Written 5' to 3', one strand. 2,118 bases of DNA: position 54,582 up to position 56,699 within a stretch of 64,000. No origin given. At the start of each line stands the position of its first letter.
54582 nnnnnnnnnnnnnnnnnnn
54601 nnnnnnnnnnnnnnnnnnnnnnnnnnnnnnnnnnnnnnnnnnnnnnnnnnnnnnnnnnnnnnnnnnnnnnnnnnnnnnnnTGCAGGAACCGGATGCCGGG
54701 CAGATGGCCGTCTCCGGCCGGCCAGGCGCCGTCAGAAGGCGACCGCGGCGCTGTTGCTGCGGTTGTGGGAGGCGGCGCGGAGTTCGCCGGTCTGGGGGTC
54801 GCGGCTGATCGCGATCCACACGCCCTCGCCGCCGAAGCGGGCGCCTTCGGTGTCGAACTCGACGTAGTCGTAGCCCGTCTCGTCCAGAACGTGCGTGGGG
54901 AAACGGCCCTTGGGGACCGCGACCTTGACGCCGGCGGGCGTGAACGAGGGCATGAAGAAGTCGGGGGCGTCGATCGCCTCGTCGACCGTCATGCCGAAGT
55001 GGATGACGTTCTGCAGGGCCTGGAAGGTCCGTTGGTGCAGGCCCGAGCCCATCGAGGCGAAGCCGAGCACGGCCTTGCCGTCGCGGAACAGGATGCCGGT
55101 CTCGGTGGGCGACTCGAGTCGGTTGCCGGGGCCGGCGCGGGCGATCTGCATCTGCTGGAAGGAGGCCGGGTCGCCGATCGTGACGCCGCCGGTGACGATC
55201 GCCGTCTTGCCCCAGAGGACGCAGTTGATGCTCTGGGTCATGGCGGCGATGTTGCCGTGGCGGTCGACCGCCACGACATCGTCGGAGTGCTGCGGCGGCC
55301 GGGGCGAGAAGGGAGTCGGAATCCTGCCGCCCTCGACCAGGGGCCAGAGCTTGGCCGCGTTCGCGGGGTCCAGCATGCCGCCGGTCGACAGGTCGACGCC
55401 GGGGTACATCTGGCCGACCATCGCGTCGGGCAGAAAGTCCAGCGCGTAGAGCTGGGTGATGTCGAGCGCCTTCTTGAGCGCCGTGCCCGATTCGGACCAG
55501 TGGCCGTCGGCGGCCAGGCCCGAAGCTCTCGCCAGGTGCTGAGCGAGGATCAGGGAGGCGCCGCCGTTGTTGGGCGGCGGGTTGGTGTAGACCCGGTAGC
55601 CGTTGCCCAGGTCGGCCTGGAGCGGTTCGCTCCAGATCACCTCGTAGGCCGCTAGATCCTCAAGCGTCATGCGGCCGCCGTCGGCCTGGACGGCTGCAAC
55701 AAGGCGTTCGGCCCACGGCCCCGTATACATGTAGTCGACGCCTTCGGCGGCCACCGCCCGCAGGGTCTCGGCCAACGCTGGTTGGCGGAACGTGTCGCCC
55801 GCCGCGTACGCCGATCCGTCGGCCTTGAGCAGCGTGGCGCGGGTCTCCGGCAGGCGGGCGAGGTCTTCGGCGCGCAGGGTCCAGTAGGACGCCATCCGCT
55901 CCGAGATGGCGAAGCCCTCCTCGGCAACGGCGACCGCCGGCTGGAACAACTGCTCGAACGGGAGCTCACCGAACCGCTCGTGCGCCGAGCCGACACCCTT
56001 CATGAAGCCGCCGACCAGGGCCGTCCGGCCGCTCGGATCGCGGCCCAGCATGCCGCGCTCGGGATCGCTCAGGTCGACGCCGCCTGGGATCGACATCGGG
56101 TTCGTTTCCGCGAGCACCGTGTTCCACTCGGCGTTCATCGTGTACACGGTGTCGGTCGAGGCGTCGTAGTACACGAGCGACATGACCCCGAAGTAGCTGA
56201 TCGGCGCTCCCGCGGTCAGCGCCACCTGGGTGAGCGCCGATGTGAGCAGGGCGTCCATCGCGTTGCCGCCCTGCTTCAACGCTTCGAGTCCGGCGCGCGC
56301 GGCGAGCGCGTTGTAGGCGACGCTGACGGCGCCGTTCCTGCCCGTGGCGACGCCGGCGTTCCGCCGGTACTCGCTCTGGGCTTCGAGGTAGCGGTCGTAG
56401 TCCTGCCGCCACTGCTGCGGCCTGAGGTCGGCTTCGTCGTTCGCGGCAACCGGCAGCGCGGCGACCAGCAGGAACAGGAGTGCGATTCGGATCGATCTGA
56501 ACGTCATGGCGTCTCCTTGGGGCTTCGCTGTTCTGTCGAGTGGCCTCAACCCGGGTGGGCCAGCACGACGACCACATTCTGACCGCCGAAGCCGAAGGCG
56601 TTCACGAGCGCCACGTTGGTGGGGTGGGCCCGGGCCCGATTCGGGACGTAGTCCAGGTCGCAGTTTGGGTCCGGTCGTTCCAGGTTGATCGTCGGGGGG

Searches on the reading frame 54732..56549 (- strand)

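Call 20: search_protein_families(library=pfam, proteins=[window:54732-56549:-], max_evalue=0.001)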
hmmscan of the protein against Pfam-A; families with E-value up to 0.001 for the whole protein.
window:54732-56549:- (605 aa): 1 family
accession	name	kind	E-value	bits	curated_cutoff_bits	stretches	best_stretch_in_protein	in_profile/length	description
PF01019.26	G_glu_transpept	-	3e-59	201.6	27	1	89-597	2-509/512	Gamma-glutamyltranspeptidase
